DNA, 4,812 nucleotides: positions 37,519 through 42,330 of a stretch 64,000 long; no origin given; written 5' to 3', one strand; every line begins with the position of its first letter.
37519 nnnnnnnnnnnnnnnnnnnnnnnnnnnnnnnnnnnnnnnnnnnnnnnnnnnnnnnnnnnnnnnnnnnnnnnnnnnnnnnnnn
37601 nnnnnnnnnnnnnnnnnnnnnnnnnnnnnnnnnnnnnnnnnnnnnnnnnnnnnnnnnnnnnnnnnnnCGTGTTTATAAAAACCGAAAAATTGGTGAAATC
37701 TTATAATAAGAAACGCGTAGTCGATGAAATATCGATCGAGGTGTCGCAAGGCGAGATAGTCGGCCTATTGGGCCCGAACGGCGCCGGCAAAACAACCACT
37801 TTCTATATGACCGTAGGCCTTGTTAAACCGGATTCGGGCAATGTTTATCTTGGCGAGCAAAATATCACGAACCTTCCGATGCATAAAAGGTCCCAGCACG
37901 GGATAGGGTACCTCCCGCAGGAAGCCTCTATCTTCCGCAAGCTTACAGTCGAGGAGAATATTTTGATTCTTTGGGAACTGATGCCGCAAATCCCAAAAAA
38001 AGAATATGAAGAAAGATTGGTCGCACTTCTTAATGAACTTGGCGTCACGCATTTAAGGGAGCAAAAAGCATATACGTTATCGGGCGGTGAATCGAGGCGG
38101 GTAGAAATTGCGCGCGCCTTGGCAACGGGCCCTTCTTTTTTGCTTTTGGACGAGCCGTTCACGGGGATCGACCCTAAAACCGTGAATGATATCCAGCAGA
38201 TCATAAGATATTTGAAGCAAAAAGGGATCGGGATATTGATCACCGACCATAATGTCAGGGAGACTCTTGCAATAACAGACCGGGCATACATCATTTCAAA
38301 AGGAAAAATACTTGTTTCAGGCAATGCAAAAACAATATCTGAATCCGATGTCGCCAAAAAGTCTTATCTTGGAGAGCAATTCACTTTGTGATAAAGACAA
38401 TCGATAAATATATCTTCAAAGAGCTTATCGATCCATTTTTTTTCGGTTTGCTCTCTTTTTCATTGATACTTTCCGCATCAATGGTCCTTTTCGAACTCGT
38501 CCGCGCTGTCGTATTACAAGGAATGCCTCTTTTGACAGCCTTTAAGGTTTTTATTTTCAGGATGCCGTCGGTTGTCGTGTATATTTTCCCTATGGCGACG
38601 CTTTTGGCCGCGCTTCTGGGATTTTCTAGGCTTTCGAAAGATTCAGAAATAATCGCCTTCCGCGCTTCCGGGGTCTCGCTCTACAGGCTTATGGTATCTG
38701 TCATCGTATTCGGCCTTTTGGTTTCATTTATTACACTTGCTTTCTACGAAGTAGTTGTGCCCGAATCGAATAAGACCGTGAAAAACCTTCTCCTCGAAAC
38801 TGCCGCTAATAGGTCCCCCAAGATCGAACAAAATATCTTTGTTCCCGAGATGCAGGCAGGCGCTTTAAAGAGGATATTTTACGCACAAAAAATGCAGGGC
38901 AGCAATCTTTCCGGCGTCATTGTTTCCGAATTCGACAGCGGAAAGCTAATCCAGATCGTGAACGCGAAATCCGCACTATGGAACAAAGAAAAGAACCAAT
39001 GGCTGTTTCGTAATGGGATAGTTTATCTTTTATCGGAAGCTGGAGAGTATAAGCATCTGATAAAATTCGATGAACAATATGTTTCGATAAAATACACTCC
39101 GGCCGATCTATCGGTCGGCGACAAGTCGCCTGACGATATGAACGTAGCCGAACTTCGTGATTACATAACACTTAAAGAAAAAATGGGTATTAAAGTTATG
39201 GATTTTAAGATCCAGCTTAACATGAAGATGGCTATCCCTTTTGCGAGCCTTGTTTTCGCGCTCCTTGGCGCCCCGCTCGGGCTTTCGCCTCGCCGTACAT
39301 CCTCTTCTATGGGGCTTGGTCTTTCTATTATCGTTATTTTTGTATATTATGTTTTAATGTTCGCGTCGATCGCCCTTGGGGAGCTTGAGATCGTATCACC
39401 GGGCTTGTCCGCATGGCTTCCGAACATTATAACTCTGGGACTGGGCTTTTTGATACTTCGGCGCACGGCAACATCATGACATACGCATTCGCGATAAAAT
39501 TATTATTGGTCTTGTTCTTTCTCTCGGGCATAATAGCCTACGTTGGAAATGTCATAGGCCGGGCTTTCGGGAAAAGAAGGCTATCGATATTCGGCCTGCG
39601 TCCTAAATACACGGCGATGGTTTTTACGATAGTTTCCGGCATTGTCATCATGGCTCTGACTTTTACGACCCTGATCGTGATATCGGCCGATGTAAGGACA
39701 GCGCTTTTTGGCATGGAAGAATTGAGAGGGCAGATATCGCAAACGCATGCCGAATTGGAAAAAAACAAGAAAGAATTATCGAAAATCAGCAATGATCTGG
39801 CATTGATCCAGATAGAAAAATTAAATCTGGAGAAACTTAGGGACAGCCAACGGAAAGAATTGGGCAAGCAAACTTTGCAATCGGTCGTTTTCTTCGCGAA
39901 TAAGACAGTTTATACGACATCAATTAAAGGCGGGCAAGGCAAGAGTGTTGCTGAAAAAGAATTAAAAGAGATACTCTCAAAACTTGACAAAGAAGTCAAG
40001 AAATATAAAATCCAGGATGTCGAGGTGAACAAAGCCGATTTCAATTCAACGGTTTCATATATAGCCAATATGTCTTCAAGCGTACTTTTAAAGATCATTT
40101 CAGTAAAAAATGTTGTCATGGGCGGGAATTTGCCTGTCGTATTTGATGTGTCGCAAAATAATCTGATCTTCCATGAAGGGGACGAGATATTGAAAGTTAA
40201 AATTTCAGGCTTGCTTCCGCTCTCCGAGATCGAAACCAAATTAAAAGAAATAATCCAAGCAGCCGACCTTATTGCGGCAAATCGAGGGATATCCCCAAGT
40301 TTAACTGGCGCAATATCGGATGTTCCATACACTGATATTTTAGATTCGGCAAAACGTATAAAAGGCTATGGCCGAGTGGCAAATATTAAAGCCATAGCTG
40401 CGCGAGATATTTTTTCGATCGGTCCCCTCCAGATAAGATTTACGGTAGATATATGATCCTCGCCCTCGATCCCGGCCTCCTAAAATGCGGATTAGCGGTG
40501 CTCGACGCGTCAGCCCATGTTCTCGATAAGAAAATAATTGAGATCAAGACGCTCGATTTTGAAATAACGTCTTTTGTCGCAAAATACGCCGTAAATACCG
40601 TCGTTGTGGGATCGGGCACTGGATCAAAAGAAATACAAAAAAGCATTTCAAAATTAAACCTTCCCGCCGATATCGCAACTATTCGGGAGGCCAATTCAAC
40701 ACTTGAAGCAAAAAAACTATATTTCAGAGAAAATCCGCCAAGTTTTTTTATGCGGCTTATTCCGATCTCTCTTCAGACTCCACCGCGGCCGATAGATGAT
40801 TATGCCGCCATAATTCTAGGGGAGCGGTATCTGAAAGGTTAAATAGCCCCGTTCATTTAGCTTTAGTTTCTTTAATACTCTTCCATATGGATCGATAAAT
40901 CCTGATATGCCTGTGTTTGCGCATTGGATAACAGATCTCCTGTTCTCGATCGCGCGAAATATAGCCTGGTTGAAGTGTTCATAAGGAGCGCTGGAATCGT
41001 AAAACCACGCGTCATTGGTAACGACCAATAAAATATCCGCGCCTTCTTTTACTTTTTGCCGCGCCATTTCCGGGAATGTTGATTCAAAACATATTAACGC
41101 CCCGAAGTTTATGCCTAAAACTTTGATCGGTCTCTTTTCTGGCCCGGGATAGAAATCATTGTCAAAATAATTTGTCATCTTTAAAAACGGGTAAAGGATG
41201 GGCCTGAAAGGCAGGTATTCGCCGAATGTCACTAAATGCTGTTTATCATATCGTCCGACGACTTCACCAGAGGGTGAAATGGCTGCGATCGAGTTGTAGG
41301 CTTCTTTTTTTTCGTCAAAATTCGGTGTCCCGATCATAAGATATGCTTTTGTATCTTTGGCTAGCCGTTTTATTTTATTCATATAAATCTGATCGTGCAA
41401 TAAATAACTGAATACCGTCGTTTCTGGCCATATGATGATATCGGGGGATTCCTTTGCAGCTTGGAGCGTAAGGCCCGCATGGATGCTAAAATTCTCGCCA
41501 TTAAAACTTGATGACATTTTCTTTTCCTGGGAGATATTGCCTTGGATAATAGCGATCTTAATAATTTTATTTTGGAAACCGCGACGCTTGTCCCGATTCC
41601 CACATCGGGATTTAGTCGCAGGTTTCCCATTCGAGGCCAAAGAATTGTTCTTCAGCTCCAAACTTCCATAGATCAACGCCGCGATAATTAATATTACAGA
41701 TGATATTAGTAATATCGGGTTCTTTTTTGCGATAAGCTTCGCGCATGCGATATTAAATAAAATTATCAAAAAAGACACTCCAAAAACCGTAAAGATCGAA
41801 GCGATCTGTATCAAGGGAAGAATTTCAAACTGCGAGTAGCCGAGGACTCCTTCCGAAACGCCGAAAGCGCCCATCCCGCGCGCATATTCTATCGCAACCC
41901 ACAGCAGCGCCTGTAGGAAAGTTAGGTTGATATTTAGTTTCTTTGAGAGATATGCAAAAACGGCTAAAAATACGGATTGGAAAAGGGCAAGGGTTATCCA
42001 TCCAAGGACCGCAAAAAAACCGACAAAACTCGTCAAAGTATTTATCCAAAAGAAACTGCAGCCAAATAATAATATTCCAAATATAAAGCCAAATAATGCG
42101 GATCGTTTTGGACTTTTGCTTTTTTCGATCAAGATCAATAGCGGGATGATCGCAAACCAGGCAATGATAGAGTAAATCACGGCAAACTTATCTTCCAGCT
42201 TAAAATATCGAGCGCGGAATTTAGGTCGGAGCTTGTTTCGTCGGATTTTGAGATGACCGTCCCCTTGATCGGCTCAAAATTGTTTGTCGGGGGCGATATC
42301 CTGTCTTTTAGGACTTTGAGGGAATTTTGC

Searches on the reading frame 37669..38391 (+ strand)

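Call 66: search_protein_families(library=pfam, proteins=[window:37669-38391:+], max_evalue=0.00001)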
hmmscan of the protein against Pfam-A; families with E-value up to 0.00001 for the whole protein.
window:37669-38391:+ (240 aa): 2 families
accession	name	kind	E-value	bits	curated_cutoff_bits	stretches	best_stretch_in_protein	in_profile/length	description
PF00005.33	ABC_tran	-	2.6e-36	125.7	25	1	19-164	2-136/137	ABC transporter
PF13304.12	AAA_21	-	7.3e-08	33.3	27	0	120-195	221-299/304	AAA domain, putative AbiEii toxin, Type IV TA system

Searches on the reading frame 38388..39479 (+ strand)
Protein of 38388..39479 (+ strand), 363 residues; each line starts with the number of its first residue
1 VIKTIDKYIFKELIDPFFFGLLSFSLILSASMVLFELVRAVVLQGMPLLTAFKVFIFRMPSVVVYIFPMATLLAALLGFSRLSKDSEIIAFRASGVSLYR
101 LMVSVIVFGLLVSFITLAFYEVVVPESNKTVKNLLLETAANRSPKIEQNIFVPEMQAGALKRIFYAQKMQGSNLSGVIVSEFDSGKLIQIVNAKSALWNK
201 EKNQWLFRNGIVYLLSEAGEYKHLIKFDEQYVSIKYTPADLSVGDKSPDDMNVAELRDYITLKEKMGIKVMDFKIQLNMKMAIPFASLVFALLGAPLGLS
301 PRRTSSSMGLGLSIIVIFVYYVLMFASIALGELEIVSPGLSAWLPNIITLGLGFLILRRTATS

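Call 66: search_protein_families(library=pfam, proteins=[window:38388-39479:+], max_evalue=0.00001)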
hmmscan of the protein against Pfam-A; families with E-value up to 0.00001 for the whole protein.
window:38388-39479:+ (363 aa): 1 family
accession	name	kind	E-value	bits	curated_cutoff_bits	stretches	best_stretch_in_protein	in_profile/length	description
PF03739.19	LptF_LptG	-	3.9e-84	283.1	27.9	1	7-359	1-353/353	Lipopolysaccharide export system permease LptF/LptG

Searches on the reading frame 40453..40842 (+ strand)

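Call 66: search_protein_families(library=pfam, proteins=[window:40453-40842:+], max_evalue=0.00001)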
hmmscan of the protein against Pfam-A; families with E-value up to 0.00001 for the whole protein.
window:40453-40842:+ (129 aa): 1 family
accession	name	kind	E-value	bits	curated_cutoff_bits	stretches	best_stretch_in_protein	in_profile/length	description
PF16921.10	Tex_YqgF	-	9.5e-08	33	27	1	2-68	3-77/126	Tex protein YqgF-like domain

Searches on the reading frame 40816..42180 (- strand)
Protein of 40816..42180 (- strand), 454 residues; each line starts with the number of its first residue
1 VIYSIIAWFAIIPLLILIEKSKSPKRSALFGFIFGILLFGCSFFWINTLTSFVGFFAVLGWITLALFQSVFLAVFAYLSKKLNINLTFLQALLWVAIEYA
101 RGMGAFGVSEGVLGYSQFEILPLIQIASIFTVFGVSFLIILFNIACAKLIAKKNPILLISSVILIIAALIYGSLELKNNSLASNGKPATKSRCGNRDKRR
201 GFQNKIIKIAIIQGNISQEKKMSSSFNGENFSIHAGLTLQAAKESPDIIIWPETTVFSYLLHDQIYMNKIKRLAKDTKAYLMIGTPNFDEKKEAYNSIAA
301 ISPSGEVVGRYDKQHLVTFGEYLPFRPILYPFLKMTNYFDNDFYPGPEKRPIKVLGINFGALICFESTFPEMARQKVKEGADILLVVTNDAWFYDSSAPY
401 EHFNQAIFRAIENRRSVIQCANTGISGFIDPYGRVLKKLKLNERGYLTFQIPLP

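Call 66: search_protein_families(library=pfam, proteins=[window:40816-42180:-], max_evalue=0.00001)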
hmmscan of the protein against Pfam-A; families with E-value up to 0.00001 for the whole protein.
window:40816-42180:- (454 aa): 2 families
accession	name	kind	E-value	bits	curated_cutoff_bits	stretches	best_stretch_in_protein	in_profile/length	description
PF00795.27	CN_hydrolase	-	1.9e-34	119.6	23.2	1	208-453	1-248/256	Carbon-nitrogen hydrolase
PF20154.4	LNT_N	-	1.8e-25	90.4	27.1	1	4-145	15-159/159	Apolipoprotein N-acyltransferase N-terminal domain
